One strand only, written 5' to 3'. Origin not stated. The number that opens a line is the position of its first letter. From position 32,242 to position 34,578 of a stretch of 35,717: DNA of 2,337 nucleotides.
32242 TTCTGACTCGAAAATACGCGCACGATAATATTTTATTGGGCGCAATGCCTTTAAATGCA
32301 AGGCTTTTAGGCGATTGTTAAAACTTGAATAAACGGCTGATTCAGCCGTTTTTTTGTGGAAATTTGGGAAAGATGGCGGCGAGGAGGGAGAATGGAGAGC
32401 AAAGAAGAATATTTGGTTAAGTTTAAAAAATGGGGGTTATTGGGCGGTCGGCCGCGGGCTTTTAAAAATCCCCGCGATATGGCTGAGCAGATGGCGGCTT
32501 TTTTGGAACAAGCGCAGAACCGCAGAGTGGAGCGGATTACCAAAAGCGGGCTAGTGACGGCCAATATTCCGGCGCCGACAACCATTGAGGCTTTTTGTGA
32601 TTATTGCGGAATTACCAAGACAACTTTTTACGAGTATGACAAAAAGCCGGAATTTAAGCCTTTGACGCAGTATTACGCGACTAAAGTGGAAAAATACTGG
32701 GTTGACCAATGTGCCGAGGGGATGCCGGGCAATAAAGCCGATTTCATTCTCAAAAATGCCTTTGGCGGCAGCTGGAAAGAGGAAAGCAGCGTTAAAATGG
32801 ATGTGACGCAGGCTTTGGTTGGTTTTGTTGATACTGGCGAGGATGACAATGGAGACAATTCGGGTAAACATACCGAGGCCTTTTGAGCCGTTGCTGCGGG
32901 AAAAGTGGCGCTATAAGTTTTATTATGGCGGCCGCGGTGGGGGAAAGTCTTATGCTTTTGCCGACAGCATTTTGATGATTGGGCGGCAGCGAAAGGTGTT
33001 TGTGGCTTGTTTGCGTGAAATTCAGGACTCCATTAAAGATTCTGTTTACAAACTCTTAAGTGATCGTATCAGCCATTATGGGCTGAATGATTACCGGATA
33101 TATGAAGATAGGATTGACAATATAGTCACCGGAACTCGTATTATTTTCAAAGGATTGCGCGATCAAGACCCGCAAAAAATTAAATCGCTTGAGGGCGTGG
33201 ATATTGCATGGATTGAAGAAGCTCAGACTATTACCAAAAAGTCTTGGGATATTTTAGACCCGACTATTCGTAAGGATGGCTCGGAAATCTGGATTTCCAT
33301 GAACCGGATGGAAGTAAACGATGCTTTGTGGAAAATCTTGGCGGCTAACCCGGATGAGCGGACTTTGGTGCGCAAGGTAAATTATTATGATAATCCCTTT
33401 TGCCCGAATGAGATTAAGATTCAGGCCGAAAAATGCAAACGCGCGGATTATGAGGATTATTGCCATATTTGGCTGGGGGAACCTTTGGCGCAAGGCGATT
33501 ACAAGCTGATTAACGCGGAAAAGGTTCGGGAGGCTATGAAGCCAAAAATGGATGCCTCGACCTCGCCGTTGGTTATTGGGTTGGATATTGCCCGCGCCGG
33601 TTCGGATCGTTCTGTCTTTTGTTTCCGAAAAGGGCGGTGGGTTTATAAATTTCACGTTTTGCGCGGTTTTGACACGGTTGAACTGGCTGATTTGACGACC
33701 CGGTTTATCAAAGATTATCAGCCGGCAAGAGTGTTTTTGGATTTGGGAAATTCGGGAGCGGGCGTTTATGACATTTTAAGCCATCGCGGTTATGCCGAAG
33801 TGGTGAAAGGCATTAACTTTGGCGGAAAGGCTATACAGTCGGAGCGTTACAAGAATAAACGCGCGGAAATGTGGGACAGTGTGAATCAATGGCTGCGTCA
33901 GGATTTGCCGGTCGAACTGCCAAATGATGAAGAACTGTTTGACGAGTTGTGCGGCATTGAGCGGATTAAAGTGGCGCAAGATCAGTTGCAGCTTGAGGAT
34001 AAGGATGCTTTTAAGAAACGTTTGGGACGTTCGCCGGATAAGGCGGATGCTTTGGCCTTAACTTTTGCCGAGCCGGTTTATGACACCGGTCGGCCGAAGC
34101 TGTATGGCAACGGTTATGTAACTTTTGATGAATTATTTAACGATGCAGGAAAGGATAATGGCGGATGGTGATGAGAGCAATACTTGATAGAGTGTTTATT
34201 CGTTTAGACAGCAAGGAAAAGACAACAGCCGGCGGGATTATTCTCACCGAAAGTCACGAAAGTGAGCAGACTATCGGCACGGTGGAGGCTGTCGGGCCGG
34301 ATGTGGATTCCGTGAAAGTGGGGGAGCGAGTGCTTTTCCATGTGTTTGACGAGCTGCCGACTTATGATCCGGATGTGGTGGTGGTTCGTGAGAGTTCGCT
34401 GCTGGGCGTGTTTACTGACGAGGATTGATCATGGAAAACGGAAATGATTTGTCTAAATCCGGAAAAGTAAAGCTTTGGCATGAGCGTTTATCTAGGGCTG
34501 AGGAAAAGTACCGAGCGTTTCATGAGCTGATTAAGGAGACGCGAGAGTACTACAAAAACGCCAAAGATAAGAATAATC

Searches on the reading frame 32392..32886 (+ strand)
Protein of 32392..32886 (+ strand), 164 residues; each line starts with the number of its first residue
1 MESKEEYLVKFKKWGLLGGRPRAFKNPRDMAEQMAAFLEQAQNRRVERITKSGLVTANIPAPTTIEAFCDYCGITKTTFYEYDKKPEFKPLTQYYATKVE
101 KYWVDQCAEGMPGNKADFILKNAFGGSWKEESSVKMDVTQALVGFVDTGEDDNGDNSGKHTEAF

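Call 5: search_protein_families(library=pfam, proteins=[window:32392-32886:+], max_evalue=0.1)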
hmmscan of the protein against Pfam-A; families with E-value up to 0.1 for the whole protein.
window:32392-32886:+ (164 aa): 2 families
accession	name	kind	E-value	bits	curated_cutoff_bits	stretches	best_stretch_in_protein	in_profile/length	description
PF16677.11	GP3_package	-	1.9e-06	28.4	29.4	1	19-125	1-98/105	DNA-packaging protein gp3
PF13022.12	HTH_Tnp_1_2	-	0.0038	17.8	27.9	1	32-103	3-64/122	Helix-turn-helix of insertion element transposase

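Call 6: search_protein_families(library=phrogs, proteins=[window:32392-32886:+], max_evalue=0.1)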
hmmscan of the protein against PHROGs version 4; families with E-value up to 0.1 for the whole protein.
window:32392-32886:+ (164 aa): 3 families
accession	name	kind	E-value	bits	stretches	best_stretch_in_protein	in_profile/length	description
phrog_606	-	head and packaging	6.1e-15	56.7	1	17-141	18-143/167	terminase small subunit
phrog_24579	-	head and packaging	0.0018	19.3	1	56-102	25-68/126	terminase small subunit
phrog_3064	-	head and packaging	0.01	16.3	1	19-140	40-160/175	terminase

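Call 119: find_related_loci(query=window:32392-32886:+, collection=viral_contigs, flank=2500)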
Query window:32392-32886:+ (164 aa) in viral_contigs; peptide patterns used: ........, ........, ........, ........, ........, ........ (x = any residue, [..] = any of these).
6 stretches matched a pattern, but none encodes a relative of the query by tblastn (E <= 1e-3).

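Call 120: find_homologous_proteins(query=window:32392-32886:+, max_evalue=1e-20)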
Query window:32392-32886:+ (164 aa): 47 proteins with E <= 1e-20 among 62 candidates.
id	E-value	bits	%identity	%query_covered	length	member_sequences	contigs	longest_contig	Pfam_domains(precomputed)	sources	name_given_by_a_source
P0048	2.5e-107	374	99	100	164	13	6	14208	PF16677.12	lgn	-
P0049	5.6e-76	272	75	98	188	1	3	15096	PF16677.12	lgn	-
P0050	2.4e-70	254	73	93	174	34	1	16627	PF16677.12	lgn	-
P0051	2.3e-69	251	70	98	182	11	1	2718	PF16677.12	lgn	-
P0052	1.6e-65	238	67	93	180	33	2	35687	-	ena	-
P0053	4.1e-64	234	64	98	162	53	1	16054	PF16677.12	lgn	-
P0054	4.0e-63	230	64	98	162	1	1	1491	PF16677.12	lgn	-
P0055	2.9e-62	227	72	83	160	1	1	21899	PF16677.12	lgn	-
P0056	9.5e-61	223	70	82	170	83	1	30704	PF16677.12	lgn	-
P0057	2.4e-59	218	69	82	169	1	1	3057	PF16677.12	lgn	-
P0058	1.7e-57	212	67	82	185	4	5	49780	PF16677.12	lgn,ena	-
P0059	3.4e-55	205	60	92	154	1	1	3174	PF16677.12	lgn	-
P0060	4.1e-50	188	54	98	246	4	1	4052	PF16677.12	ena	-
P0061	4.1e-50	188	56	90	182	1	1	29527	PF16677.12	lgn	-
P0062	7.6e-50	187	53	96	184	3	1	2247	PF16677.12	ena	-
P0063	1.6e-49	186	69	73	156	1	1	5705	PF16677.12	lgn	-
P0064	2.2e-49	186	54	98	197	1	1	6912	PF16677.12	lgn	-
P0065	2.4e-49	185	53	96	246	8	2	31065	PF16677.12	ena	-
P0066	3.9e-49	185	53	98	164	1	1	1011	PF16677.12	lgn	-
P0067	5.8e-49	184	52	96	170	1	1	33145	PF16677.12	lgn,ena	-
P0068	1.2e-48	183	57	87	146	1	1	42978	PF16677.12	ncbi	-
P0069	3.2e-47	179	54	91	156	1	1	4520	PF16677.12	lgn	-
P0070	3.3e-47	179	52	96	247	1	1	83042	PF16677.12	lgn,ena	-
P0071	1.1e-46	177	54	91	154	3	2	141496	PF16677.12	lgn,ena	-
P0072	2.1e-46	176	54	91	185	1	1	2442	PF16677.12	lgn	-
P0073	4.5e-46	175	56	85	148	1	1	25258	PF16677.12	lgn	-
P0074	4.9e-46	175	54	86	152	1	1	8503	PF16677.12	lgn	-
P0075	1.5e-45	173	53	91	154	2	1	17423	PF16677.12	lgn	-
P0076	3.0e-45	172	57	82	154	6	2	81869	PF16677.12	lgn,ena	-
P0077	3.1e-45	172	53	89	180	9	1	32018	PF16677.12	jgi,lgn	jgi:hypothetical protein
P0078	2.2e-43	166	50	90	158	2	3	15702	PF16677.12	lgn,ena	-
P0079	1.6e-42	163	52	90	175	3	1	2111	PF16677.12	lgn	-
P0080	1.8e-41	160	51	85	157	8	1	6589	PF16677.12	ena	-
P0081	5.9e-41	158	56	77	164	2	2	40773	PF16677.12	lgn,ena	-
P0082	3.3e-40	156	52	86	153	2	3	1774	PF16677.12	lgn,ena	-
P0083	7.6e-40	155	51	88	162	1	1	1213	PF16677.12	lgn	-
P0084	9.7e-40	154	56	77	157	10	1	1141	PF16677.12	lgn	-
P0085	1.4e-38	150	68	60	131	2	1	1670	PF16677.12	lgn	-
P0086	2.9e-37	146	49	89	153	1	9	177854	PF16677.12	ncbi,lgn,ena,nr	ncbi:MAG: hypothetical protein IJ184_07265 [Alphaproteobacteria bacterium]|nr:hypothetical protein [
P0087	4.2e-37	146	54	81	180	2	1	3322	PF16677.12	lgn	-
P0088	1.6e-36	144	53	84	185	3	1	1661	PF16677.12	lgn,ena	-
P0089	1.1e-35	141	51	79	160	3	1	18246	PF16677.12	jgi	-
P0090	1.5e-35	141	48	86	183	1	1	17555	PF16677.12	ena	-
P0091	1.9e-35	140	50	82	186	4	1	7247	PF16677.12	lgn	-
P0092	1.4e-33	134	50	84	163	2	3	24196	PF16677.12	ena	-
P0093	3.0e-32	130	49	76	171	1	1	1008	PF16677.12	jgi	jgi:hypothetical protein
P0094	1.4e-26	111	46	80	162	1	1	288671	PF16677.12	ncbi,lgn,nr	ncbi:MAG: terminase small subunit [Alphaproteobacteria bacterium]|nr:terminase small subunit [Alphap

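Call 121: find_encoding_contigs(protein=P0052, flank=2500, max_places=1)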
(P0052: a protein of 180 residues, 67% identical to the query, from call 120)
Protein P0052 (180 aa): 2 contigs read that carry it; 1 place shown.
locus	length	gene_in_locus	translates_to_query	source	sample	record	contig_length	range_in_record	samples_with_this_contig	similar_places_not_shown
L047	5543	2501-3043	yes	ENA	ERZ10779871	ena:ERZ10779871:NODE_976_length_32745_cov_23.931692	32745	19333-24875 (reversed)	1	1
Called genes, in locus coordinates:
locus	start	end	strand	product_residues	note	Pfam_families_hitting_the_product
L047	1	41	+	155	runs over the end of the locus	PF10073:GapR_DNA-bd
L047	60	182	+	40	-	-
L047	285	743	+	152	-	-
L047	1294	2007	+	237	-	-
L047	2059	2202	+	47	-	-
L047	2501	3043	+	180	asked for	-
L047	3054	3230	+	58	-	-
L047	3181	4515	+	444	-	PF03237:Terminase_6N (faint), PF04466:Terminase_3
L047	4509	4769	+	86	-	PF00166:Cpn10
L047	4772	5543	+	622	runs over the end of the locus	-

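Call 122: find_encoding_contigs(protein=P0049, flank=2500, max_places=1)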
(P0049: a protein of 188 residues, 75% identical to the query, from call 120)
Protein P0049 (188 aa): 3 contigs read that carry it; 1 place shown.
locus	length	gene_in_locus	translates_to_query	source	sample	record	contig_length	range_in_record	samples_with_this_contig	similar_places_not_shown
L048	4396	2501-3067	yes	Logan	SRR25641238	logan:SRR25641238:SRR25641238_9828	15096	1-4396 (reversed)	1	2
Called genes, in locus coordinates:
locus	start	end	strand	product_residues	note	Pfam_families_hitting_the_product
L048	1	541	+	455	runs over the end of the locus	-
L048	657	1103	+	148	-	-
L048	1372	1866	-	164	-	-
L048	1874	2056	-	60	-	-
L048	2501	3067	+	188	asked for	PF16677:GP3_package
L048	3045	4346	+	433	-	PF04466:Terminase_3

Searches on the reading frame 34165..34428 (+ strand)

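Call 5: search_protein_families(library=pfam, proteins=[window:34165-34428:+], max_evalue=0.1)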
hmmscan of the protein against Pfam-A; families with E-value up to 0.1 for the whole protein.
window:34165-34428:+ (87 aa): 2 families
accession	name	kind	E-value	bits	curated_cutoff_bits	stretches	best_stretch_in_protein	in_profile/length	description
PF00166.26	Cpn10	-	1.3e-13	51.2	21.1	1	4-82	3-92/93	Chaperonin 10 Kd subunit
PF08240.17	ADH_N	-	0.00056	20.6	23.5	1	36-61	40-65/104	Alcohol dehydrogenase GroES-like domain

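Call 6: search_protein_families(library=phrogs, proteins=[window:34165-34428:+], max_evalue=0.1)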
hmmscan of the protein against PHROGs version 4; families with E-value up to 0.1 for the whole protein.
window:34165-34428:+ (87 aa): 5 families
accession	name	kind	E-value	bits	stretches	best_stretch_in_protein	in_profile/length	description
phrog_3188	-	other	5.2e-15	56.1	1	2-83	2-94/96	co-chaperonin GroES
phrog_931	-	head and packaging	1.1e-06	29.4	1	4-72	7-82/109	head morphogenesis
phrog_2640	-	other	0.00021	21.3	1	37-60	63-86/345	zinc containing alcohol dehydrogenase superfamily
phrog_13728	-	other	0.018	15.9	1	16-77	48-108/144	acetyltransferase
phrog_15543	-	unknown function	0.094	13.9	0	35-70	19-54/76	-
